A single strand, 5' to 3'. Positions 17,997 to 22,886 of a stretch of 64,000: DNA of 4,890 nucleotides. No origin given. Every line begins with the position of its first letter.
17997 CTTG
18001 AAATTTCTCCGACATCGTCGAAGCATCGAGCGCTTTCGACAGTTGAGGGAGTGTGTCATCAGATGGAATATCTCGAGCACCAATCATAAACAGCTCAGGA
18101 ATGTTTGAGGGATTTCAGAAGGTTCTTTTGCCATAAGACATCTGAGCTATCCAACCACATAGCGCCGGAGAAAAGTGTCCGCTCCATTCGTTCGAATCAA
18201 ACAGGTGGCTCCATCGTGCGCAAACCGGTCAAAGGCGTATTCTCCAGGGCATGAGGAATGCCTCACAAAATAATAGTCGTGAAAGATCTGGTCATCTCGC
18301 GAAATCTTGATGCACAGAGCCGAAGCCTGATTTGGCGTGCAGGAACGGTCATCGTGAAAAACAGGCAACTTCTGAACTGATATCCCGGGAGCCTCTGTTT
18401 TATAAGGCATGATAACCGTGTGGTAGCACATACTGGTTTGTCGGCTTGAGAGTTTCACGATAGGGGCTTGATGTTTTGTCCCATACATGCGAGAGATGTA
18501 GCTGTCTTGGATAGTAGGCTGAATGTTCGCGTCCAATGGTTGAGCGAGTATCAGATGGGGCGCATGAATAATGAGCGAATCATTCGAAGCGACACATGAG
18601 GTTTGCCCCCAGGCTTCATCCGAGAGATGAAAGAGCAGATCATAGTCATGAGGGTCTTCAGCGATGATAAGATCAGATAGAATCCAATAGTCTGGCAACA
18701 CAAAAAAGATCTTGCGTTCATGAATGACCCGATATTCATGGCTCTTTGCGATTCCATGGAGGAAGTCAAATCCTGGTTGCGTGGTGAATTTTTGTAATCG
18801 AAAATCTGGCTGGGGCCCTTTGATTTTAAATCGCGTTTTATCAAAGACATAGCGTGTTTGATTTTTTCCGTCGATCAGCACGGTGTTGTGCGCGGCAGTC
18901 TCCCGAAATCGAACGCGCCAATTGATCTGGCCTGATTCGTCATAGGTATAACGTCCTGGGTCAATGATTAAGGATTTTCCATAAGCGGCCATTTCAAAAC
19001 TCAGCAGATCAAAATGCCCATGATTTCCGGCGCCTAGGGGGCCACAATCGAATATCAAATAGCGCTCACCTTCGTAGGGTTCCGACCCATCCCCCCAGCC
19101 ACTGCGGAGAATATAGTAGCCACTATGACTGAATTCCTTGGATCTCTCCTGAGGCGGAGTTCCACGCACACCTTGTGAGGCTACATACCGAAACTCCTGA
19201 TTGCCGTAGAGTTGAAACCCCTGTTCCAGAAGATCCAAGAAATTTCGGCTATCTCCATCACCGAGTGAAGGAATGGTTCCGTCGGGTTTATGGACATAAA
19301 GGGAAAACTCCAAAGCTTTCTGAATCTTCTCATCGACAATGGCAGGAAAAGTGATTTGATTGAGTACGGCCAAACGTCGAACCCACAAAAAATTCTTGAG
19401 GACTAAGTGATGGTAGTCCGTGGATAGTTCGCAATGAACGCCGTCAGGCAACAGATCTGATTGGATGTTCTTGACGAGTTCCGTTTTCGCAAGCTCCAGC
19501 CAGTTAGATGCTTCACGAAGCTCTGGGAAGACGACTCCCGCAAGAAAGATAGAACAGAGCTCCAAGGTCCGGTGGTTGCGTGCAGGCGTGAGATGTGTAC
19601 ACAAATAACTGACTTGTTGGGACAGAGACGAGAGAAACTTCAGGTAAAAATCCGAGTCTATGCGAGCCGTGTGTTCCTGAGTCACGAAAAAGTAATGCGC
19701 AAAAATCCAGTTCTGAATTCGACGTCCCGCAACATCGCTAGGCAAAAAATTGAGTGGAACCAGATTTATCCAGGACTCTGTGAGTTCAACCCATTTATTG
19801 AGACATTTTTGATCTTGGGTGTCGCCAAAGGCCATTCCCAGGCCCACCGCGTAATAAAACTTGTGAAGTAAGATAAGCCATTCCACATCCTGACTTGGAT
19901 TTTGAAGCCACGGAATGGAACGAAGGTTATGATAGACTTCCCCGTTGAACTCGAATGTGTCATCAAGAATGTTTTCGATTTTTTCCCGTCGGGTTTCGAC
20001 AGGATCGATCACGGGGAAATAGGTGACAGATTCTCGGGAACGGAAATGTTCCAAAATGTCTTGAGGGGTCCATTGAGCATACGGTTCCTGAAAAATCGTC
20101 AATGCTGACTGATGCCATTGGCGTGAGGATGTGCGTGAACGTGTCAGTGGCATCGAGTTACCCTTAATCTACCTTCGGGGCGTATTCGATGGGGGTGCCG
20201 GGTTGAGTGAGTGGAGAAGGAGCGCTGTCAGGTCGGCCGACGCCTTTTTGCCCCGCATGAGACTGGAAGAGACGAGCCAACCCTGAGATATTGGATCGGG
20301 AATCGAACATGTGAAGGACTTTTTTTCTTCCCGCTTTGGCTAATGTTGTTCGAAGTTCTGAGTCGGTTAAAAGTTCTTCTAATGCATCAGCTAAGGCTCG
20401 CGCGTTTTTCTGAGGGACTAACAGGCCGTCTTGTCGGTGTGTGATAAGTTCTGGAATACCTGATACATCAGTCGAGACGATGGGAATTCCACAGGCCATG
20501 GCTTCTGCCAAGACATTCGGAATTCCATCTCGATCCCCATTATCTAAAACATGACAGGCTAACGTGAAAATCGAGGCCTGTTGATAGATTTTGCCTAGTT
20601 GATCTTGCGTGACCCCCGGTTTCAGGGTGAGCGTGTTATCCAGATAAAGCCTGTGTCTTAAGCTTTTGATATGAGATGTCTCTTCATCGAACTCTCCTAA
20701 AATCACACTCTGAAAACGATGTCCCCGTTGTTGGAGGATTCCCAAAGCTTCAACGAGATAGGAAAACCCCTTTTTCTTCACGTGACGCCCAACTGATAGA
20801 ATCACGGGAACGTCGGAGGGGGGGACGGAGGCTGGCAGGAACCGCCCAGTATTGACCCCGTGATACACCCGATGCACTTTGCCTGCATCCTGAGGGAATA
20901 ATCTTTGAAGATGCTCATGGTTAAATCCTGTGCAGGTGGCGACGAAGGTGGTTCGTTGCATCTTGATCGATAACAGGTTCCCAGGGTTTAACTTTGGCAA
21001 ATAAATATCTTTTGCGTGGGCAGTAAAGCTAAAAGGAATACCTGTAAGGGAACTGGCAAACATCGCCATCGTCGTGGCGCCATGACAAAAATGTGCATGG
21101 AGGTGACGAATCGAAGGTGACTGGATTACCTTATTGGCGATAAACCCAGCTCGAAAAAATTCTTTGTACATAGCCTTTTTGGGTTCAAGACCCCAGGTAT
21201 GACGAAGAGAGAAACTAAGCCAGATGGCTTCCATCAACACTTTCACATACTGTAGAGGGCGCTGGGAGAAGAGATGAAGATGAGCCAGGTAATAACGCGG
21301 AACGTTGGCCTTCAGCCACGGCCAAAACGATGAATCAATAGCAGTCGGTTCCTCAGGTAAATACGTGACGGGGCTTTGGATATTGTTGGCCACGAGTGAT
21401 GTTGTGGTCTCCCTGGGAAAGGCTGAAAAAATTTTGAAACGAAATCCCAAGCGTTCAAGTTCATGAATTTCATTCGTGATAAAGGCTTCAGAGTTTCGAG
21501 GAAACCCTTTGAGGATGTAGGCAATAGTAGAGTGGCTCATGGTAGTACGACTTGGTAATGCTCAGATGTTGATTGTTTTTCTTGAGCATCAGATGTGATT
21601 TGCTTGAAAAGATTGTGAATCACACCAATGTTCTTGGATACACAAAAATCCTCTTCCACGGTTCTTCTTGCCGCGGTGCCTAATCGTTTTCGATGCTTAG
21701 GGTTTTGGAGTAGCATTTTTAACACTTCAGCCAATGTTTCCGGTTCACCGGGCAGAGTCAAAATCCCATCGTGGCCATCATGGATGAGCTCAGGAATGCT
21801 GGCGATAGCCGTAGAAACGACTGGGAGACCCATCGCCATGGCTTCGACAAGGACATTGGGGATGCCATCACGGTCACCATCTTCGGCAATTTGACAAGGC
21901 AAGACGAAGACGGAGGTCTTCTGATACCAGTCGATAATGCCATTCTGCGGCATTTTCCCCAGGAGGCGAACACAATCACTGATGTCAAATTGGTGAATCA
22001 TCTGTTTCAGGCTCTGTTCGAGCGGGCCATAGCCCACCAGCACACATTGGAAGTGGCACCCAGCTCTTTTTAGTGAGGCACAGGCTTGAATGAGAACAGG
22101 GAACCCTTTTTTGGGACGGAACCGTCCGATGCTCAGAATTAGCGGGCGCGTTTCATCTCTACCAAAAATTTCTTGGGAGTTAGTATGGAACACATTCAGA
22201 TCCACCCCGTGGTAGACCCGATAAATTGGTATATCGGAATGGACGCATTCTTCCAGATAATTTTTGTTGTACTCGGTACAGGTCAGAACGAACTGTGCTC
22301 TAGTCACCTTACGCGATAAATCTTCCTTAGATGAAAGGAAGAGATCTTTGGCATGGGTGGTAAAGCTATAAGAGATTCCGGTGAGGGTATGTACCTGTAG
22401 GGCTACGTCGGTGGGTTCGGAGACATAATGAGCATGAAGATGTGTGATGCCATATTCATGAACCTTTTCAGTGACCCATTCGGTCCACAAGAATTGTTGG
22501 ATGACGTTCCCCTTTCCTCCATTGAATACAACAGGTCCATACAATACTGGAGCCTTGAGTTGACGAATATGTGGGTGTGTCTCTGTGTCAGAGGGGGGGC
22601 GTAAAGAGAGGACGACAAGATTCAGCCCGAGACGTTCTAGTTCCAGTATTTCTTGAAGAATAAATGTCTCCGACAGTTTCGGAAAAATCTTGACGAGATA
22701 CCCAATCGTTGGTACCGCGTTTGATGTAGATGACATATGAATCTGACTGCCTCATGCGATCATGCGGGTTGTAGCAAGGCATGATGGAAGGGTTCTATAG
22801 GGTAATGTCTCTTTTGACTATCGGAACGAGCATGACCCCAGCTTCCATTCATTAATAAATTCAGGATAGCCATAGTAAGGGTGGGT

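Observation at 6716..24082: Candidate undescribed phospho-glycan synthesis/export pathway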

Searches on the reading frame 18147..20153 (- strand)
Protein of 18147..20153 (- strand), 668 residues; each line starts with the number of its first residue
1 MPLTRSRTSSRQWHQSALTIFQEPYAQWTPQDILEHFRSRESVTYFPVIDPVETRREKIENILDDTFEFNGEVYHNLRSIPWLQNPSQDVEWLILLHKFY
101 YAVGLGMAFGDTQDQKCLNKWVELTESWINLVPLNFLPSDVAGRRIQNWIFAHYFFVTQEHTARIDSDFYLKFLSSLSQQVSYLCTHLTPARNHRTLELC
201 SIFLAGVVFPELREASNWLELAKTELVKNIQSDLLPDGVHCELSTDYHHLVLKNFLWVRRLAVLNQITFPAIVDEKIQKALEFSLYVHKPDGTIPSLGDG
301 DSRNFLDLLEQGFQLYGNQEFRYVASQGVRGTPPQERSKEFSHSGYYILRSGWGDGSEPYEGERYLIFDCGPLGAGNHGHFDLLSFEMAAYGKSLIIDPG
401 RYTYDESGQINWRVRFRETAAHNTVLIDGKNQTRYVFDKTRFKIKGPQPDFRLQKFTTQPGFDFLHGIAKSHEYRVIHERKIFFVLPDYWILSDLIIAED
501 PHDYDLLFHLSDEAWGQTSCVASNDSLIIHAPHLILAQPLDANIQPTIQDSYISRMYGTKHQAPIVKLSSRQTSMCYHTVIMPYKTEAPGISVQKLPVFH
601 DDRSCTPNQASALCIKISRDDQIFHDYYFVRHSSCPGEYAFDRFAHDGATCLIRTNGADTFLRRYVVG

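Call 3: search_protein_families(library=pfam, proteins=[window:18147-20153:-], max_evalue=0.01)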
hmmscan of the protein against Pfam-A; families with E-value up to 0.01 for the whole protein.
window:18147-20153:- (668 aa): 2 families
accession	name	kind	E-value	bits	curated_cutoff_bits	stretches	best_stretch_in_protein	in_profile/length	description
PF16889.11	Hepar_II_III_N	-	2.7e-42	145.8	22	1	31-319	29-335/340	Heparinase II/III N-terminus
PF07940.18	Hepar_II_III_C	-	3.4e-35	122.1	24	1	334-523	2-174/237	Heparinase II/III-like, C-terminal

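Call 4: search_protein_families(library=ncbifam, proteins=[window:18147-20153:-], max_evalue=0.01)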
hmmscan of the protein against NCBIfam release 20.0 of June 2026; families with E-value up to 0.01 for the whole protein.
window:18147-20153:- (668 aa): 2 families
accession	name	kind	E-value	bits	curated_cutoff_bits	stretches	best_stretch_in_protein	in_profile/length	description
NF045573.1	Hepsulflyase_CFB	equivalog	4.4e-42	144.2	700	1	54-595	86-624/651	heparin-sulfate lyase HepC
NF045572.1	Hepsulflyase_bctds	equivalog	1.5e-31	109.8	600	1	59-513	120-588/706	heparin-sulfate lyase HepC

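Call 16: search_solved_structures(query=window:18147-20153:-, max_evalue=0.1)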
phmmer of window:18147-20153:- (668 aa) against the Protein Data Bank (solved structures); distinct sequences matched with E-value up to 0.1: 6.
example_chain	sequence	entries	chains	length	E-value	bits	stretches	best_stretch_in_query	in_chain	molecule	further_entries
4mmi_A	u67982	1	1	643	1.1e-29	106.5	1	70-514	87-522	Heparinase III protein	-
4mmh_A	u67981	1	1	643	1.1e-29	106.5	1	70-514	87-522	Heparinase III protein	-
5jmd_A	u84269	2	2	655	3.6e-26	94.9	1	164-495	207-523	Heparinase III protein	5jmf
4fnv_A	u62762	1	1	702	1.9e-25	92.5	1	79-491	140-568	Heparinase III protein, heparitin sulfate lyase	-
3a0o_A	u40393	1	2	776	7.5e-07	31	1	363-510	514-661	Oligo alginate lyase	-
3afl_A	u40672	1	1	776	1.8e-05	26.5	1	363-510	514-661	Oligo alginate lyase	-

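Call 34: search_solved_structures(query=A4, max_evalue=0.001, show_alignments=1)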
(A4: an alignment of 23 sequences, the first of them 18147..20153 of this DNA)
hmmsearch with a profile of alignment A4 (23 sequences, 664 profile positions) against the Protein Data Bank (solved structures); distinct sequences matched with E-value up to 0.001: 9.
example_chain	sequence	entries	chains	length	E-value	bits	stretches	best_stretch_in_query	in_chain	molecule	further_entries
4mmi_A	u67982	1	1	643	7.3e-57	196.2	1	28-597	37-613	Heparinase III protein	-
4mmh_A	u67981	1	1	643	8.1e-57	196.1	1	27-596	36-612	Heparinase III protein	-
5jmd_A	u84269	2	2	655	3.8e-52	180.7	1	20-585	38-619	Heparinase III protein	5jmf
4fnv_A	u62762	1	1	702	3.6e-44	154.3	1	15-598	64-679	Heparinase III protein, heparitin sulfate lyase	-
6jp4_A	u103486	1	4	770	2.4e-10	42.5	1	336-508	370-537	Alginate lyase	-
6jph_A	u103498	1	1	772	2.5e-10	42.5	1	336-508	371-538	Alginate lyase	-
6jpn_A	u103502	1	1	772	2.5e-10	42.5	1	336-508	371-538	Alginate lyase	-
3a0o_A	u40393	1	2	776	1e-07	33.8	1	349-506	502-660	Oligo alginate lyase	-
3afl_A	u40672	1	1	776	3.1e-06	28.9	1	349-506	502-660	Oligo alginate lyase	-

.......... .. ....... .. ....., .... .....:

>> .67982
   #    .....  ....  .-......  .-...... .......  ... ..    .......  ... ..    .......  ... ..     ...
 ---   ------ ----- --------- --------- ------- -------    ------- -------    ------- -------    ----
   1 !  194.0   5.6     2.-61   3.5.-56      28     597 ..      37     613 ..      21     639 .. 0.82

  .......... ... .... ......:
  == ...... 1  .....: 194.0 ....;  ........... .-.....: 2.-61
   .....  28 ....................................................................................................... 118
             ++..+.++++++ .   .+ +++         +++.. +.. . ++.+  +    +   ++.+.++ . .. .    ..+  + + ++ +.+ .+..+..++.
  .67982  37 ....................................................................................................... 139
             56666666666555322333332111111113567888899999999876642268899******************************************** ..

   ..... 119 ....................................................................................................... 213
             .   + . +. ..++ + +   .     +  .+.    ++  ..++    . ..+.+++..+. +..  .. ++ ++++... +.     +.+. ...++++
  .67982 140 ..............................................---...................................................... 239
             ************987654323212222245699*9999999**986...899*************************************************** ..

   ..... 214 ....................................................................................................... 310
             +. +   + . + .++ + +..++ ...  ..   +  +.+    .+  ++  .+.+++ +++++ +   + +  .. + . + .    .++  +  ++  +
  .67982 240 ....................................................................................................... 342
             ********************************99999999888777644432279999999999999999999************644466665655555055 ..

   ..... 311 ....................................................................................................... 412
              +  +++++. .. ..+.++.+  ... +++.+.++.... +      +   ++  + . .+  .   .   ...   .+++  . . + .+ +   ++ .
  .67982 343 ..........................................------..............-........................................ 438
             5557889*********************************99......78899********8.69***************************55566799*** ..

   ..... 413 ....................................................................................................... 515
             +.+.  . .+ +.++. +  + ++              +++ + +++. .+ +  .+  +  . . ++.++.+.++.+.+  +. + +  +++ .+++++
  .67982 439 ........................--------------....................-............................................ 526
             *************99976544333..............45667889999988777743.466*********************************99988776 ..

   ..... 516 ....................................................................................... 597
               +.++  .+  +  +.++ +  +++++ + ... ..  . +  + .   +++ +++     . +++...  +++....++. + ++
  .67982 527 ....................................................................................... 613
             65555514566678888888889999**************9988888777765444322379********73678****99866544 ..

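Call 74: search_protein_families(library=padloc, proteins=[window:18147-20153:-], max_evalue=0.001)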
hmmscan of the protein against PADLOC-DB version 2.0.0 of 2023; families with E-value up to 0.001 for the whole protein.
window:18147-20153:- (668 aa): 0 families

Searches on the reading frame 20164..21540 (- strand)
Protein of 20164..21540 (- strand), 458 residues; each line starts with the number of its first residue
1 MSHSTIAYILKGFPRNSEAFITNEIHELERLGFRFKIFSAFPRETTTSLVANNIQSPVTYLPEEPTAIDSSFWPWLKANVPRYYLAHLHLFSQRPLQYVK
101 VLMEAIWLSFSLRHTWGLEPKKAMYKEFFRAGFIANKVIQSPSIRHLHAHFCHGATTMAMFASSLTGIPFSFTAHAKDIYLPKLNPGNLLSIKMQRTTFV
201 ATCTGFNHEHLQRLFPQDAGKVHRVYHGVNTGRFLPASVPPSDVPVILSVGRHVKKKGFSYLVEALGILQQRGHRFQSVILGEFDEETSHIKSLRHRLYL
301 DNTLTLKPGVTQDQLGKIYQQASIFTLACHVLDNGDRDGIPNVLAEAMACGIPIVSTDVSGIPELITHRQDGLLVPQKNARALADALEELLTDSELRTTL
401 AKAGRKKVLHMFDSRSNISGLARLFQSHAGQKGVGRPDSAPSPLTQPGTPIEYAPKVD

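Call 3: search_protein_families(library=pfam, proteins=[window:20164-21540:-], max_evalue=0.01)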
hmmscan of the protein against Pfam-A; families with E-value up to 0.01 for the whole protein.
window:20164-21540:- (458 aa): 5 families
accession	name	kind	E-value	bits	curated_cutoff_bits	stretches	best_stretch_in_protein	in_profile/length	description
PF00534.26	Glycos_transf_1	-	9.3e-35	120.1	26.4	1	239-406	10-171/172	Glycosyl transferases group 1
PF13692.12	Glyco_trans_1_4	-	1.1e-30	107.3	27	1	245-393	2-142/142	Glycosyl transferases group 1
PF13524.12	Glyco_trans_1_2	-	6.3e-11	42.8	25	1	307-415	32-136/144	Glycosyl transferase-like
PF13439.12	Glyco_transf_4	-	3.5e-07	30.8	28.5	1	132-233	61-170/170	Glycosyltransferase Family 4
PF20706.3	GT4-conflict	-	5.4e-05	22.8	26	1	209-403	159-367/385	Family 4 Glycosyltransferase in conflict systems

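Call 4: search_protein_families(library=ncbifam, proteins=[window:20164-21540:-], max_evalue=0.01)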
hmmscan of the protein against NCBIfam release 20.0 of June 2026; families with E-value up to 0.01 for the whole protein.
window:20164-21540:- (458 aa): 31 families (the best 25 are shown)
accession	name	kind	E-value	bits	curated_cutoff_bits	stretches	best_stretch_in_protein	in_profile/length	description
NF041876.1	EPS_EpsE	equivalog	2e-51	175.4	400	1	6-417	1-385/389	exopolysaccharide biosynthesis GT4 family glycosyltransferase EpsE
TIGR04005.1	wcaL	equivalog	1.2e-29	103.5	537.6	1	222-426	199-404/406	colanic acid biosynthesis glycosyltransferase WcaL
TIGR03088.1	stp2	hypoth_equivalog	2.5e-26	92.6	409.05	1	199-426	140-371/374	TIGR03088 family PEP-CTERM/XrtA system glycosyltransferase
NF047684.1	TeichurnBiosyTuaC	equivalog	3.3e-20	72.4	550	1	241-426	216-387/391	teichuronic acid biosynthesis protein TuaC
TIGR02149.1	glgA_Coryne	subfamily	2.4e-19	69.7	302.4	1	144-413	86-375/391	glycogen synthase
NF038229.1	Glyco4_Geo_Pelo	equivalog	5.4e-19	68.4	400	1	142-427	56-335/338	GPMC system family 4 glycosyltransferase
NF038298.1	EPS_HpsO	equivalog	3.2e-16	59.1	575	1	246-415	203-374/388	hormogonium polysaccharide biosynthesis glycosyltransferase HpsO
TIGR03999.1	thiol_BshA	equivalog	1.7e-15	56.8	273.7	1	258-426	213-371/375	N-acetyl-alpha-D-glucosaminyl L-malate synthase BshA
TIGR03449.1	mycothiol_MshA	equivalog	1.3e-14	53.9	462.5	1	204-421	172-396/406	D-inositol-3-phosphate glycosyltransferase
NF050063.1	ProtGlycPglJ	equivalog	1.6e-14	53.9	500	1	199-415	147-353/363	N-acetylgalactosamine-N,N'-diacetylbacillosaminyl-diphospho-undecaprenol 4-alpha-N-acetylgalactosaminyltransferase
NF038295.1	EPS_HpsP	equivalog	1.2e-13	50.8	550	1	241-413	204-372/388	hormogonium polysaccharide biosynthesis glycosyltransferase HpsP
TIGR04063.1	stp3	hypoth_equivalog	1.3e-12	47.3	442.05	1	241-422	210-389/397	TIGR04063 family PEP-CTERM/XrtA system glycosyltransferase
TIGR02472.1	sucr_P_syn_N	equivalog_domain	6.9e-12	44.9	576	1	344-413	357-426/439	sucrose-phosphate synthase, putative, glycosyltransferase domain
NF053787.1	GlcN_PG_synth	equivalog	2e-11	43.4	480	1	320-426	254-357/361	N-acetylglucosaminyl phosphatidylglycerol synthase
NF050056.1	ProtGlycPglH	equivalog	3.6e-11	42.7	600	1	246-408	181-334/354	GalNAc-alpha-(1->4)-GalNAc-alpha-(1->3)-diNAcBac-PP-undecaprenol alpha-1,4-N-acetyl-D-galactosaminyltransferase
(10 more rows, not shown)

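Call 74: search_protein_families(library=padloc, proteins=[window:20164-21540:-], max_evalue=0.001)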
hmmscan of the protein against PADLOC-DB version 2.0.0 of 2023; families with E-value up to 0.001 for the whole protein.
window:20164-21540:- (458 aa): 0 families

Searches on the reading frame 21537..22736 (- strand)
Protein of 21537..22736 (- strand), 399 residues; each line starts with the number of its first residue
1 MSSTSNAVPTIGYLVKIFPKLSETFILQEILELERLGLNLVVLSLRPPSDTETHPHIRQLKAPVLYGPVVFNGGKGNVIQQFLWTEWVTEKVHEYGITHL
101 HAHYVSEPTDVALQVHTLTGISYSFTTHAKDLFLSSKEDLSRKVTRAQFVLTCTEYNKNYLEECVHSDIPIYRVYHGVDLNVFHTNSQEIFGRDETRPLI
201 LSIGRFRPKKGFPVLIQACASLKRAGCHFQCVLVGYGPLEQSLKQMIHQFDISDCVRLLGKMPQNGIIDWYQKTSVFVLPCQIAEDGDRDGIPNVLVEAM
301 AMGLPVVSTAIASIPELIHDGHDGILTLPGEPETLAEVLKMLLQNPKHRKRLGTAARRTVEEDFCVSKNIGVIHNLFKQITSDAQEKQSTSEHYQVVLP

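Call 3: search_protein_families(library=pfam, proteins=[window:21537-22736:-], max_evalue=0.01)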
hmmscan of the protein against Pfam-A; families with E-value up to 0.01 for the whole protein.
window:21537-22736:- (399 aa): 4 families
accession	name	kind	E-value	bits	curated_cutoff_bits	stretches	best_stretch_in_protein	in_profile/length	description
PF00534.26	Glycos_transf_1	-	6.6e-38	130.4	26.4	1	187-358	5-171/172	Glycosyl transferases group 1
PF13692.12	Glyco_trans_1_4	-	5.5e-33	114.7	27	1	197-345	1-142/142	Glycosyl transferases group 1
PF13439.12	Glyco_transf_4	-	2.3e-08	34.7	28.5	1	23-181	5-169/170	Glycosyltransferase Family 4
PF13524.12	Glyco_trans_1_2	-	2.1e-07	31.4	25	1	255-364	28-133/144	Glycosyl transferase-like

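Call 4: search_protein_families(library=ncbifam, proteins=[window:21537-22736:-], max_evalue=0.01)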
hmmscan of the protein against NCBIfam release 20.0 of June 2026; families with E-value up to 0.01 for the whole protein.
window:21537-22736:- (399 aa): 37 families (the best 25 are shown)
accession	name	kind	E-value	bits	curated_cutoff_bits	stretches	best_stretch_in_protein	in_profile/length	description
NF041876.1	EPS_EpsE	equivalog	1.2e-52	179.5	400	2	84-368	101-384/389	exopolysaccharide biosynthesis GT4 family glycosyltransferase EpsE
TIGR04005.1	wcaL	equivalog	1.4e-35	122.9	537.6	1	146-365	174-391/406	colanic acid biosynthesis glycosyltransferase WcaL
TIGR03088.1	stp2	hypoth_equivalog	1.3e-32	113.3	409.05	1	92-379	85-372/374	TIGR03088 family PEP-CTERM/XrtA system glycosyltransferase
TIGR03999.1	thiol_BshA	equivalog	1.8e-24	86.4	273.7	1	89-380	77-373/375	N-acetyl-alpha-D-glucosaminyl L-malate synthase BshA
TIGR04063.1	stp3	hypoth_equivalog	6.4e-23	81.3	442.05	1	171-380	182-395/397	TIGR04063 family PEP-CTERM/XrtA system glycosyltransferase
NF047684.1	TeichurnBiosyTuaC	equivalog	9.3e-23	80.8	550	1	98-381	110-390/391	teichuronic acid biosynthesis protein TuaC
NF038229.1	Glyco4_Geo_Pelo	equivalog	4.4e-22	78.6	400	1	99-381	61-337/338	GPMC system family 4 glycosyltransferase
NF038295.1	EPS_HpsP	equivalog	5.5e-20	71.7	550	1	185-366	195-373/388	hormogonium polysaccharide biosynthesis glycosyltransferase HpsP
TIGR03449.1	mycothiol_MshA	equivalog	1.2e-19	70.5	462.5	1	168-379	187-402/406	D-inositol-3-phosphate glycosyltransferase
NF038298.1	EPS_HpsO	equivalog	1.4e-17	63.6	575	1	178-358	178-365/388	hormogonium polysaccharide biosynthesis glycosyltransferase HpsO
TIGR02149.1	glgA_Coryne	subfamily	4.2e-17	62.3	302.4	1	172-367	172-377/391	glycogen synthase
NF050063.1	ProtGlycPglJ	equivalog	1.8e-16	60.3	500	1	146-360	144-347/363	N-acetylgalactosamine-N,N'-diacetylbacillosaminyl-diphospho-undecaprenol 4-alpha-N-acetylgalactosaminyltransferase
NF050056.1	ProtGlycPglH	equivalog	4.1e-14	52.4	600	1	184-367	169-340/354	GalNAc-alpha-(1->4)-GalNAc-alpha-(1->3)-diNAcBac-PP-undecaprenol alpha-1,4-N-acetyl-D-galactosaminyltransferase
NF053787.1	GlcN_PG_synth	equivalog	4.2e-14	52.2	480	1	148-380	145-359/361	N-acetylglucosaminyl phosphatidylglycerol synthase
TIGR04047.1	MSMEG_0565_glyc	hypoth_equivalog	2.4e-12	46.6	259.85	1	142-360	134-355/373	MSMEG_0565 family glycosyltransferase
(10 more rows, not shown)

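Call 74: search_protein_families(library=padloc, proteins=[window:21537-22736:-], max_evalue=0.001)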
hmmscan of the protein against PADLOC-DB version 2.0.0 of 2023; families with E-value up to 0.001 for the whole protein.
window:21537-22736:- (399 aa): 0 families
